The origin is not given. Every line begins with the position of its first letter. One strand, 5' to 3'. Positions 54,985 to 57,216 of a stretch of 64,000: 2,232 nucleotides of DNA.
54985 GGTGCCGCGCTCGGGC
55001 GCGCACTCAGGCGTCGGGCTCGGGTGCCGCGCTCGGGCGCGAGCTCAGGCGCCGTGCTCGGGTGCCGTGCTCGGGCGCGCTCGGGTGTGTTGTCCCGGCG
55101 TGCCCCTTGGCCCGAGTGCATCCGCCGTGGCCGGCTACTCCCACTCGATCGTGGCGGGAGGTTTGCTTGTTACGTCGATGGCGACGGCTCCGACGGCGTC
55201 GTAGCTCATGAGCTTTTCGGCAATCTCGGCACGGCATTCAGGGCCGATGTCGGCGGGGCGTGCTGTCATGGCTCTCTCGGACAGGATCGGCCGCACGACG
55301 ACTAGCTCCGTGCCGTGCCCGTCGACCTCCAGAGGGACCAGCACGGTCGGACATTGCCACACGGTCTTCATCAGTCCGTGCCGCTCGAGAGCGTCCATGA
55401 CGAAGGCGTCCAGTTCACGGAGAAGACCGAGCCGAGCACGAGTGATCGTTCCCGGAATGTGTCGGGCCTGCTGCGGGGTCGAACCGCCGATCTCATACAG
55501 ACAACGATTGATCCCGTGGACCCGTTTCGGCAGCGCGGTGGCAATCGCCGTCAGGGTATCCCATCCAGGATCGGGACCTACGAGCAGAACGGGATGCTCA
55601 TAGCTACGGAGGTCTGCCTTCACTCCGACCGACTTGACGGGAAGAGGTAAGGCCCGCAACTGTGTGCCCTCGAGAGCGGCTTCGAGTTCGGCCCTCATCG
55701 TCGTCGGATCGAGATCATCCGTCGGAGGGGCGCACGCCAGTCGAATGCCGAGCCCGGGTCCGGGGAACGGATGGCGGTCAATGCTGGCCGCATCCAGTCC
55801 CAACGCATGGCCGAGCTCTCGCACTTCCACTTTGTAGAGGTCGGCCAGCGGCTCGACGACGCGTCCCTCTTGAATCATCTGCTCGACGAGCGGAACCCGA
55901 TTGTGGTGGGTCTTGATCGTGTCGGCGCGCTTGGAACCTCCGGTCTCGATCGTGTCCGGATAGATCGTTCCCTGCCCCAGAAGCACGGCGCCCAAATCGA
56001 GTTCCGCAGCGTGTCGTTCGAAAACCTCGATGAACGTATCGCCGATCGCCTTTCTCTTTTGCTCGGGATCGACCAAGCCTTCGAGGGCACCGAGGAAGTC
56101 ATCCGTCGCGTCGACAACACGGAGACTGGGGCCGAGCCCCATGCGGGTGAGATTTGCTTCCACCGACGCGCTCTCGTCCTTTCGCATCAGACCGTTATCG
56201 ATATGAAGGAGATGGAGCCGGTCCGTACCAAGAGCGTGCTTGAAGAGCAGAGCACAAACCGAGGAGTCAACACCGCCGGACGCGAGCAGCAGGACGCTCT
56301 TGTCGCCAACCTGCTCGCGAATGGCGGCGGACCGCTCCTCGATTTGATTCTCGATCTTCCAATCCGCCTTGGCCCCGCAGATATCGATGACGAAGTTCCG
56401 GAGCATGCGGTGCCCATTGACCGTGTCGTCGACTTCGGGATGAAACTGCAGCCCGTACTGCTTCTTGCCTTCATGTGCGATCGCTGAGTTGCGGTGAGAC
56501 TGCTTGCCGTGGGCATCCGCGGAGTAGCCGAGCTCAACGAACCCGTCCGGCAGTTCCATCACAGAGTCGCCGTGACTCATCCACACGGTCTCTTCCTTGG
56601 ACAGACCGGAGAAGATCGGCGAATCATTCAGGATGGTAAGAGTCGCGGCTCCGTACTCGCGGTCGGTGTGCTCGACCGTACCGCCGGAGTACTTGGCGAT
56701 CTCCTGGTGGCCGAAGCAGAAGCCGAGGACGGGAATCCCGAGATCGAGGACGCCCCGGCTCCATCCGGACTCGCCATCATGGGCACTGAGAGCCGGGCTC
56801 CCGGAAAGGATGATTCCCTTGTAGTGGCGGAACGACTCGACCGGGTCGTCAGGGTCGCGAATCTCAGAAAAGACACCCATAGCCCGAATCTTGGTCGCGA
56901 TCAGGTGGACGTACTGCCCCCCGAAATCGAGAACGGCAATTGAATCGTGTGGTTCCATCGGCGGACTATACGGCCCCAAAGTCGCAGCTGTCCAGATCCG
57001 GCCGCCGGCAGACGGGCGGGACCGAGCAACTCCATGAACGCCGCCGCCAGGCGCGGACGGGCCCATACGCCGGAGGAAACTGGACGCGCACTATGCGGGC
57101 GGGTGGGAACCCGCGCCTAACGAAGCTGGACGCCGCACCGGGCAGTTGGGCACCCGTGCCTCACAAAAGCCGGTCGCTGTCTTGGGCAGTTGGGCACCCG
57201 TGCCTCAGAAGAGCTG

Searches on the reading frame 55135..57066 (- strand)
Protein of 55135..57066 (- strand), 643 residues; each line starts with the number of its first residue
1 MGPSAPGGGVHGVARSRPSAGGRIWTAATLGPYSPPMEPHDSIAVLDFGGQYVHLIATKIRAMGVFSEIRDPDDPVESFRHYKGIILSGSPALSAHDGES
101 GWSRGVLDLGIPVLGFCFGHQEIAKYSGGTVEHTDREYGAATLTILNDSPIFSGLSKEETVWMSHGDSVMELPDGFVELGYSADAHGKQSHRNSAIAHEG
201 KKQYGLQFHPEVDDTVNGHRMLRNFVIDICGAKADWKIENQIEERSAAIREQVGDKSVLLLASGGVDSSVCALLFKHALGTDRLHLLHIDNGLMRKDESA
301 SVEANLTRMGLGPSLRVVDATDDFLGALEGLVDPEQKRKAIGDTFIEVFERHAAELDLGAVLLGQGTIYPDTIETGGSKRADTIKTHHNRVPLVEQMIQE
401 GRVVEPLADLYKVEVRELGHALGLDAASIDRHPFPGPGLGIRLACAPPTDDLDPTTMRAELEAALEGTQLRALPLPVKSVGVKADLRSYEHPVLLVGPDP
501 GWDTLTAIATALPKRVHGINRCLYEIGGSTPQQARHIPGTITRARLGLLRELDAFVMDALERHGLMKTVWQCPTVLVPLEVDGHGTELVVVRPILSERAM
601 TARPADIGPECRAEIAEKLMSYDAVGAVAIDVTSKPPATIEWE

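Call 20: find_related_loci(query=window:55135-57066:-, collection=genome_contigs, flank=10000)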
Query window:55135-57066:- (643 aa) in genome_contigs; peptide patterns used: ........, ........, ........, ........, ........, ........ (x = any residue, [..] = any of these).
462 stretches matched a pattern; 406 encode a relative of the query (tblastn E <= 1e-3); the best 80 are kept; 80 distinct loci.
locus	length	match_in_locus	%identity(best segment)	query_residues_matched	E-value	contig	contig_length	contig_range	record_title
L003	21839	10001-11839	71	32-643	0e+0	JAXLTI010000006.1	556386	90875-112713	MAG: bacterium isolate STL-ARS1 C1.278.fa-6, whole genome shotgun sequence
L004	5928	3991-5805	72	40-643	0e+0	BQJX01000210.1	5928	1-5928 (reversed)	MAG: Gemmatimonadota bacterium DHS20C21 DNA, sequence210, whole genome shotgun sequence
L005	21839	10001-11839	71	32-643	0e+0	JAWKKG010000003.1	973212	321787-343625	MAG: bacterium isolate BC1.91 BC1.91.fa-3, whole genome shotgun sequence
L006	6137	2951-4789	71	32-643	0e+0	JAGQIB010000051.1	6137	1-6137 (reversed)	MAG: Gemmatimonadetes bacterium isolate HKST-UBA01 2011-04-20_1_(paired)_contig_88256, whole genome shotgun sequence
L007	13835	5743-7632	69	3-643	0e+0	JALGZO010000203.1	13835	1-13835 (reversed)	MAG: bacterium isolate M3-22_Bin_282 M3-22_Bin_282_scaffold_17948, whole genome shotgun sequence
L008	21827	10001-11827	71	36-643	0e+0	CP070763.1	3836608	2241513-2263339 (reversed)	MAG: Candidatus Latescibacterota bacterium isolate bin260 chromosome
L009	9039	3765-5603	70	33-643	0e+0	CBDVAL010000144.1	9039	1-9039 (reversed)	MAG TPA_asm: uncultured bacterium isolate SRR22302371_metabat2_88 genome assembly, contig: ERZ26661859.6495, whole genom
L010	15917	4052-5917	68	23-643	0e+0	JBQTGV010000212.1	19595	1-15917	MAG: Candidatus Eiseniibacteriota bacterium isolate SAR286 c_000000103277, whole genome shotgun sequence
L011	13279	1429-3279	69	33-643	0e+0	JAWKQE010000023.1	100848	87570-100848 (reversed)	MAG: Candidatus Eisenbacteria bacterium isolate ABC2.84 ABC2.84.fa-23, whole genome shotgun sequence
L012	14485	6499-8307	69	43-643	0e+0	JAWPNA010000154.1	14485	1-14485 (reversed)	MAG: Acidobacteriota bacterium isolate Fractures_MAG_01 c_000000188541, whole genome shotgun sequence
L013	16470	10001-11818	70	40-643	0e+0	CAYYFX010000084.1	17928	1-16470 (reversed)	MAG TPA_asm: uncultured Gemmatimonadota bacterium isolate SRP239054_co1_84 genome assembly, contig: NODE_2160_length_179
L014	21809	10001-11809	69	43-643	0e+0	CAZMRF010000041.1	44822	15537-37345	MAG TPA_asm: uncultured Acidobacteriota bacterium isolate SRP119689_co1_145 genome assembly, contig: NODE_948_length_448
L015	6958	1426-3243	68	40-643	0e+0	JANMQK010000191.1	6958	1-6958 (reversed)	MAG: Acidobacteriota bacterium isolate OTE_51_metabat_25 OTE_51_k141_2566764, whole genome shotgun sequence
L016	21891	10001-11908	64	4-643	0e+0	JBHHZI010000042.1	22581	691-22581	MAG: Acidobacteriota bacterium isolate Maj_1_bin.40 NODE_985_length_22581_cov_6.351904, whole genome shotgun sequence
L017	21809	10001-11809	68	43-643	0e+0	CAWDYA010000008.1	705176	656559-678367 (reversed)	MAG: uncultured Acidobacteriota bacterium isolate MFD05684.bin.1.277 genome assembly, contig: contig_77754, whole genome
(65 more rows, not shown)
